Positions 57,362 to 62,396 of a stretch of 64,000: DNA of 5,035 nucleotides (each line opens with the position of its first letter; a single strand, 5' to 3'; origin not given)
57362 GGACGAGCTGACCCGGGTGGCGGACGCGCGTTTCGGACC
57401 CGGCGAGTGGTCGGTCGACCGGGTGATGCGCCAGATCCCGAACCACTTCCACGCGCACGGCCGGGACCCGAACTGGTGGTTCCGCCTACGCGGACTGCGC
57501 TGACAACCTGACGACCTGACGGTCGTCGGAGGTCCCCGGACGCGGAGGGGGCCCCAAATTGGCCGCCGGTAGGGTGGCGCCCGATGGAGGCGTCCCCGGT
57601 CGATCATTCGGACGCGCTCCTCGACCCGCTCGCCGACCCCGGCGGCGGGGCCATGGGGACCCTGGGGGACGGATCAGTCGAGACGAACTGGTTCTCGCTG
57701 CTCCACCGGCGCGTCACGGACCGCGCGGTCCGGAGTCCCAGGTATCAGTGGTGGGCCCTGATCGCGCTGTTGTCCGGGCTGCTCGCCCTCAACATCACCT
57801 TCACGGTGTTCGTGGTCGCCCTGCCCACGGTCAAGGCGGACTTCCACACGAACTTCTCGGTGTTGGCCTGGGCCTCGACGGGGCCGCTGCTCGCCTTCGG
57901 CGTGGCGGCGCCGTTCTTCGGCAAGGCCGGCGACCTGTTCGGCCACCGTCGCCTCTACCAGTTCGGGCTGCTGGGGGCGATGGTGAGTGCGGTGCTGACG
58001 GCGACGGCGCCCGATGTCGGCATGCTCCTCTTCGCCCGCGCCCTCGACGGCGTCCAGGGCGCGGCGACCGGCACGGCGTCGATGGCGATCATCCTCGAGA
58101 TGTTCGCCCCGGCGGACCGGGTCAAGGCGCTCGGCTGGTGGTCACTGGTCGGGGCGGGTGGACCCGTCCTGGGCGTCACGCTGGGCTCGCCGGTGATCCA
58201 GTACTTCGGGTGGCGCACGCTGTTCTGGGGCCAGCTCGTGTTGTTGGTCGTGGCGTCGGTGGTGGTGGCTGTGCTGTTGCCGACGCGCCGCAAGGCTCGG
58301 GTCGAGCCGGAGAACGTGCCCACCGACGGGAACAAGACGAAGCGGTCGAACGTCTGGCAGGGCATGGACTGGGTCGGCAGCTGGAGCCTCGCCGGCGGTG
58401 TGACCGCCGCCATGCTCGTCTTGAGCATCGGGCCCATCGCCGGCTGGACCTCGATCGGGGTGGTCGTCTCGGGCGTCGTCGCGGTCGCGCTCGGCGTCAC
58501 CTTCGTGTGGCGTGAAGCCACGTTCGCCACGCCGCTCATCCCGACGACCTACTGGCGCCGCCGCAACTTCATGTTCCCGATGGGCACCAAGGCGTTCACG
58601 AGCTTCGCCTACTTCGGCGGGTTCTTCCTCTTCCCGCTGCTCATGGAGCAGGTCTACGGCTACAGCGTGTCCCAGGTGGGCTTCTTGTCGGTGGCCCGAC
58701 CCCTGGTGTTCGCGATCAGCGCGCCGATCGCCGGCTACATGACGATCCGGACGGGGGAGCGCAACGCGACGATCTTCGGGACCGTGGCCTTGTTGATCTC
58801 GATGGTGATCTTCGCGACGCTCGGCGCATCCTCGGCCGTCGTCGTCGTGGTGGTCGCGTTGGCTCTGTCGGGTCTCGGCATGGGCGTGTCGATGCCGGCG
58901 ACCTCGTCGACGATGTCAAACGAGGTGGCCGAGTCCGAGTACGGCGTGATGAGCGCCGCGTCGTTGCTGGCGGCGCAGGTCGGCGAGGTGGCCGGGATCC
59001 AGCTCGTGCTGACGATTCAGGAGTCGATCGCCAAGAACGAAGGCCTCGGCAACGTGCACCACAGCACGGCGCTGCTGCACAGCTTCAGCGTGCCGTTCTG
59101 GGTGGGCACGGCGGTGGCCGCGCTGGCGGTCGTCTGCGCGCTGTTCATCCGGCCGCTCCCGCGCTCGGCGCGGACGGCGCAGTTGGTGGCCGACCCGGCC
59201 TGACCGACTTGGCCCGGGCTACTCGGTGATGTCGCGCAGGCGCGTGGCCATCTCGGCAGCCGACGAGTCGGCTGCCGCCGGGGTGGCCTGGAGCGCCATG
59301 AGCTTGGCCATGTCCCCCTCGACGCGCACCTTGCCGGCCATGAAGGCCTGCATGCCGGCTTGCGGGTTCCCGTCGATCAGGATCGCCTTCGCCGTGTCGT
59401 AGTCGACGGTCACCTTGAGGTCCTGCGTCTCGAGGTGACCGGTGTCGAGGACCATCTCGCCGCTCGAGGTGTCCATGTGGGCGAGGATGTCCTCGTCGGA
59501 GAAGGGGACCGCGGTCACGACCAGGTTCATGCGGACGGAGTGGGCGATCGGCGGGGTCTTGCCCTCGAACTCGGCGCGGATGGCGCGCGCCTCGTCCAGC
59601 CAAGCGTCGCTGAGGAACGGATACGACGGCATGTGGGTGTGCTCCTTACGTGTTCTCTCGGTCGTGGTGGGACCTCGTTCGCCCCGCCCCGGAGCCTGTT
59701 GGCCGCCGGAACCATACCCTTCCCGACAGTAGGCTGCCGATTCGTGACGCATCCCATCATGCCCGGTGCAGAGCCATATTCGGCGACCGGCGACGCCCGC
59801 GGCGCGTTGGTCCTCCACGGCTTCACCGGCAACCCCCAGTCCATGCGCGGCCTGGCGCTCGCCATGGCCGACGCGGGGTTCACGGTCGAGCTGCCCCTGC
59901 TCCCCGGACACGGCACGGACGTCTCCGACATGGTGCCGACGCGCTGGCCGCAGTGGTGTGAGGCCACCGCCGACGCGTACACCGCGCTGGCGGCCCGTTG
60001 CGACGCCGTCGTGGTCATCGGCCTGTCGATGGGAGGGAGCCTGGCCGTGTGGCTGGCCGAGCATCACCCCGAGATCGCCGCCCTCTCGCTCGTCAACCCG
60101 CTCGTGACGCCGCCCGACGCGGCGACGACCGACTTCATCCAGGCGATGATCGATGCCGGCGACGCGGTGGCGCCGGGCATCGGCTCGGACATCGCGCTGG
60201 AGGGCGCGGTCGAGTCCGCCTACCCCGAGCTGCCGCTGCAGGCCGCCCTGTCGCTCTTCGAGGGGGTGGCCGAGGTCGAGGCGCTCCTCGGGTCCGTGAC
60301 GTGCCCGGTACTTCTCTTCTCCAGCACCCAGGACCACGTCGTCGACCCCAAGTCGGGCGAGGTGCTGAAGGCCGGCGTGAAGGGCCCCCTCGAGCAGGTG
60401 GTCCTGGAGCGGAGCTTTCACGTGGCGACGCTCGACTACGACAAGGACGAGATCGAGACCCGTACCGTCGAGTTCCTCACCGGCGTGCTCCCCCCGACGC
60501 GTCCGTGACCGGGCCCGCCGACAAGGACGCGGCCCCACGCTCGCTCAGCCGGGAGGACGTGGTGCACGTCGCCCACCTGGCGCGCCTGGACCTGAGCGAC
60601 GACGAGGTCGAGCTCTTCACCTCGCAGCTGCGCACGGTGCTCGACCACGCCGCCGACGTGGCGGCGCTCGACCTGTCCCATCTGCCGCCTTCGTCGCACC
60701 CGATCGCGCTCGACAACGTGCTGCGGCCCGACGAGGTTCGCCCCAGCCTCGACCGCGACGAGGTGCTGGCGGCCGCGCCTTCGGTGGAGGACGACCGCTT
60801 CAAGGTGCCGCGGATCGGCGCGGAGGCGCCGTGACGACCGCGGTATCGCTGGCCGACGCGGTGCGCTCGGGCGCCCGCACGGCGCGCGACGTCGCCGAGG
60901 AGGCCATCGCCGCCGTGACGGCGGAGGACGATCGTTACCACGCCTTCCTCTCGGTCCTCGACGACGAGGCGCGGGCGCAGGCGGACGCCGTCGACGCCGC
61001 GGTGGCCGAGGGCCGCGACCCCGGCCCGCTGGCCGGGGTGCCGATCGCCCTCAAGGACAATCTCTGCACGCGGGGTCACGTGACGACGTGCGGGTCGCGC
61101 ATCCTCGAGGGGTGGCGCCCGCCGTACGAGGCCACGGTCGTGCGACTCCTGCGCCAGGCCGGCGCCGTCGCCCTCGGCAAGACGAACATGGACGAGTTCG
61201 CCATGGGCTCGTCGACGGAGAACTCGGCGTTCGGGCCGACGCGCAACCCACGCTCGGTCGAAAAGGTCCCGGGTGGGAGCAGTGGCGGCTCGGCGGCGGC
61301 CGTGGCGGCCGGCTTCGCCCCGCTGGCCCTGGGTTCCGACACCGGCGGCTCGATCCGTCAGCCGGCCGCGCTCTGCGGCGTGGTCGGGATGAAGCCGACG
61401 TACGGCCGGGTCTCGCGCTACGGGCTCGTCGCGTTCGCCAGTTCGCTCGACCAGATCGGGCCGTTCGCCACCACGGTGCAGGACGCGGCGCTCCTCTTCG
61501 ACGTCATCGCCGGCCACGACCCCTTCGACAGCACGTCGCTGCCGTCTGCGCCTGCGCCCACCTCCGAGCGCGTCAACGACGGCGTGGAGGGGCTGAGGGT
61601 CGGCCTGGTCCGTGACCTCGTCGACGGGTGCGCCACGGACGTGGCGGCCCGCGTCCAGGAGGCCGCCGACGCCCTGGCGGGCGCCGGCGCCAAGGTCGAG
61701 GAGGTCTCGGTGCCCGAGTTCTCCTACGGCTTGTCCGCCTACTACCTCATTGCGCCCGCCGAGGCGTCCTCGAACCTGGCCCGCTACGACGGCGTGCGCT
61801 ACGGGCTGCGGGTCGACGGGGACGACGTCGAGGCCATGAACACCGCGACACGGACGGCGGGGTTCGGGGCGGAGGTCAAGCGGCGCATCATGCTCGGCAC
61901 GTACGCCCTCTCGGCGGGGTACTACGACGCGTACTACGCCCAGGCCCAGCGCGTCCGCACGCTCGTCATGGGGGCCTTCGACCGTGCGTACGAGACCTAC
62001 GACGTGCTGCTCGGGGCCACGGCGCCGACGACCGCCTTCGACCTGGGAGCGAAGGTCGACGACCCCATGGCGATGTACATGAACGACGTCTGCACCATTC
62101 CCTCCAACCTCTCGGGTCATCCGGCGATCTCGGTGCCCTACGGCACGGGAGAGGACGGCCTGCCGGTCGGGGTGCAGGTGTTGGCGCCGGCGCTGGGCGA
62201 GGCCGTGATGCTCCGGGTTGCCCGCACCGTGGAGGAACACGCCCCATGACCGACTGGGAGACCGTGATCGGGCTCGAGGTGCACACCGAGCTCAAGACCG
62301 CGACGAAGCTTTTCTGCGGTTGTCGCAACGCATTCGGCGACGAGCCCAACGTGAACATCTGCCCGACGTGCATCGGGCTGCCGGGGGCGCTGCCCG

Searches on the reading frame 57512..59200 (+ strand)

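Call 79: search_protein_families(library=pfam, proteins=[window:57512-59200:+], max_evalue=0.00001)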
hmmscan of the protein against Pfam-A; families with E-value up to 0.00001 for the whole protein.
window:57512-59200:+ (563 aa): 2 families
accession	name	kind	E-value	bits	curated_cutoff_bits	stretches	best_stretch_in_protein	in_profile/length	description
PF07690.21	MFS_1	-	1.3e-46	159.5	33.4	1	89-495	4-346/347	Major Facilitator Superfamily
PF00083.30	Sugar_tr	-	1.8e-09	37.4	22.3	0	131-252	61-188/452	Sugar (and other) transporter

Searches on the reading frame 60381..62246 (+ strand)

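Call 79: search_protein_families(library=pfam, proteins=[window:60381-62246:+], max_evalue=0.00001)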
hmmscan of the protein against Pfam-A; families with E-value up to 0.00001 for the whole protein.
window:60381-62246:+ (622 aa): 1 family
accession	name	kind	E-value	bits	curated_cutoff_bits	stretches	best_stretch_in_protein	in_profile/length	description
PF01425.27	Amidase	-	1.8e-157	525.4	27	1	171-609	2-443/445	Amidase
